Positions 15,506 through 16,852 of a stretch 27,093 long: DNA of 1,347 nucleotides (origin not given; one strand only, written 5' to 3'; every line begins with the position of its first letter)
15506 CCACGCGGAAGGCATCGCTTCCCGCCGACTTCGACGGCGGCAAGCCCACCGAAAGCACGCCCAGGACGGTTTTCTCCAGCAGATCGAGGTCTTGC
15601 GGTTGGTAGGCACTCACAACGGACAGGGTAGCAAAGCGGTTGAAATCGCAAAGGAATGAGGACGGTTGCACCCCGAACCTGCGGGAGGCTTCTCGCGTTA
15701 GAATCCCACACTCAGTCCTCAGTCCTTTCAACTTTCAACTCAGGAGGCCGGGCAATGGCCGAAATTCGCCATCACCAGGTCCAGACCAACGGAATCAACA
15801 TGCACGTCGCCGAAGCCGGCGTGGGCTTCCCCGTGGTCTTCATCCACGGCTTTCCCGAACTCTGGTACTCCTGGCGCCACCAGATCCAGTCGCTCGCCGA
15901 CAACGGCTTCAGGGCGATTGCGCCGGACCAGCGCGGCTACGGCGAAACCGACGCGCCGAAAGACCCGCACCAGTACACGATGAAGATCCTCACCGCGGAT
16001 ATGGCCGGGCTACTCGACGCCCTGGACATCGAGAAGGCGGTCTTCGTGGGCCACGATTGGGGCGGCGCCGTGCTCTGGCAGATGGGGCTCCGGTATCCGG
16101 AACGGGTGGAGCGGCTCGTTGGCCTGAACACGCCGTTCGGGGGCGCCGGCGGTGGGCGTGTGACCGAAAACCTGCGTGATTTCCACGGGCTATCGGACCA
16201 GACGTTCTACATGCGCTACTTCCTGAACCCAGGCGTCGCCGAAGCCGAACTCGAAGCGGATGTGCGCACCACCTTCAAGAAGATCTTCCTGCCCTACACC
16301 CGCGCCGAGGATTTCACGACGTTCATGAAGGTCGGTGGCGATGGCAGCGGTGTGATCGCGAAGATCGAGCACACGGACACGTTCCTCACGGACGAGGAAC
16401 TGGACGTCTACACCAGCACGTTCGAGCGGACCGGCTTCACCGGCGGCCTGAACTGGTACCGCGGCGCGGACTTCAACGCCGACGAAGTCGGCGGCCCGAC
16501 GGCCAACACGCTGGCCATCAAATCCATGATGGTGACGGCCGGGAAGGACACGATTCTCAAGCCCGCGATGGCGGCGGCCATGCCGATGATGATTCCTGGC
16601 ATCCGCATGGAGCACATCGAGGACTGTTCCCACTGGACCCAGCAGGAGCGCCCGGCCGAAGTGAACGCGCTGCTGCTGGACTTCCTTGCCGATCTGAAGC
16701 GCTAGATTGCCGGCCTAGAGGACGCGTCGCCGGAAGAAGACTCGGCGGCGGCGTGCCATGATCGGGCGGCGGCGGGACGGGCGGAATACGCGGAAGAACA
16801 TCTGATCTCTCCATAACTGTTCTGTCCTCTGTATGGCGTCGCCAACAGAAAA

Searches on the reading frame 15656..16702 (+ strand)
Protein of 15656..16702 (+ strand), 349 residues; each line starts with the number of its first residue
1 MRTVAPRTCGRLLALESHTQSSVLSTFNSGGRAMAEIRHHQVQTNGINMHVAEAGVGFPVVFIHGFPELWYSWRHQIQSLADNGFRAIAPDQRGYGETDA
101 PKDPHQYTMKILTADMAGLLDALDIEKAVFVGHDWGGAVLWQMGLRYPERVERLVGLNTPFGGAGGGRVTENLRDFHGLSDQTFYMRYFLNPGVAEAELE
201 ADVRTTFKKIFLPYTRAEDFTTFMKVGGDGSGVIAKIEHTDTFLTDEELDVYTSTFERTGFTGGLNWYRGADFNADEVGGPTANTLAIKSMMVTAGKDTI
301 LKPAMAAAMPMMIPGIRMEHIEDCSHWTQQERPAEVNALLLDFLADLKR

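Call 42: search_protein_families(library=ncbifam, proteins=[window:15656-16702:+], max_evalue=0.00001)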
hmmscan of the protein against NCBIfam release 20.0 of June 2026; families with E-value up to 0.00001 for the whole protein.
window:15656-16702:+ (349 aa): 25 families
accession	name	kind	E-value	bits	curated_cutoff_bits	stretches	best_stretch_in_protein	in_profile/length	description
NF002938.0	PRK03592.1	equivalog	3e-26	92.4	241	1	33-158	6-128/298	haloalkane dehalogenase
NF002043.0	PRK00870.1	subfamily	1.5e-24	87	265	1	43-193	30-183/302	haloalkane dehalogenase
NF045632.1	hydroxlase_HsaD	equivalog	3.2e-22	78.8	400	1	37-160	14-137/290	4,5:9,10-diseco-3-hydroxy-5,9,17-trioxoandrosta-1(10),2-diene-4-oate hydrolase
NF004514.1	PRK05855.1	equivalog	6.5e-22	77.8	455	1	40-144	3-109/578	SDR family oxidoreductase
NF051488.1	bifunc_PcaDC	exception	1.2e-21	77.4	390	1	60-159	15-111/375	bifunctional 3-oxoadipate enol-lactonase/4-carboxymuconolactone decarboxylase PcaDC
NF011457.0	PRK14875.1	equivalog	4.4e-21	75.3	307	1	34-156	109-228/372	acetoin dehydrogenase dihydrolipoyllysine-residue acetyltransferase subunit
TIGR03343.1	biphenyl_bphD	equivalog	9.9e-21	74.2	462.15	1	46-158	19-133/282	2-hydroxy-6-oxo-6-phenylhexa-2,4-dienoate hydrolase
TIGR02427.1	protocat_pcaD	equivalog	1.1e-20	74.1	255.85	1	70-159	26-112/251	3-oxoadipate enol-lactonase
NF051487.1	bifunc_PcaCD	exception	1.8e-19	70.2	430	1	57-159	172-271/413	bifunctional 4-carboxymuconolactone decarboxylase/3-oxoadipate enol-lactonase PcaCD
TIGR03056.1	bchO_mg_che_rel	equivalog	2.6e-17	62.8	172.55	1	41-162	10-131/278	alpha/beta fold hydrolase BchO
TIGR03611.1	RutD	equivalog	1.5e-16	60.5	238.5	1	60-159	16-113/258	pyrimidine utilization protein D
NF002873.0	PRK03204.1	equivalog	5.8e-15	55.4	466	1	48-161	25-136/286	haloalkane dehalogenase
TIGR03695.1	menH_SHCHC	equivalog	6.9e-14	51.9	208.55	1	60-156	5-101/252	2-succinyl-6-hydroxy-2,4-cyclohexadiene-1-carboxylate synthase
TIGR01250.1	pro_imino_pep_2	subfamily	1.8e-13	50.7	167.65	1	51-155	19-125/288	proline iminopeptidase-family hydrolase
NF045948.1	ProImpepThrmp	equivalog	1.2e-10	41.4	500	1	46-155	11-124/291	proline iminopeptidase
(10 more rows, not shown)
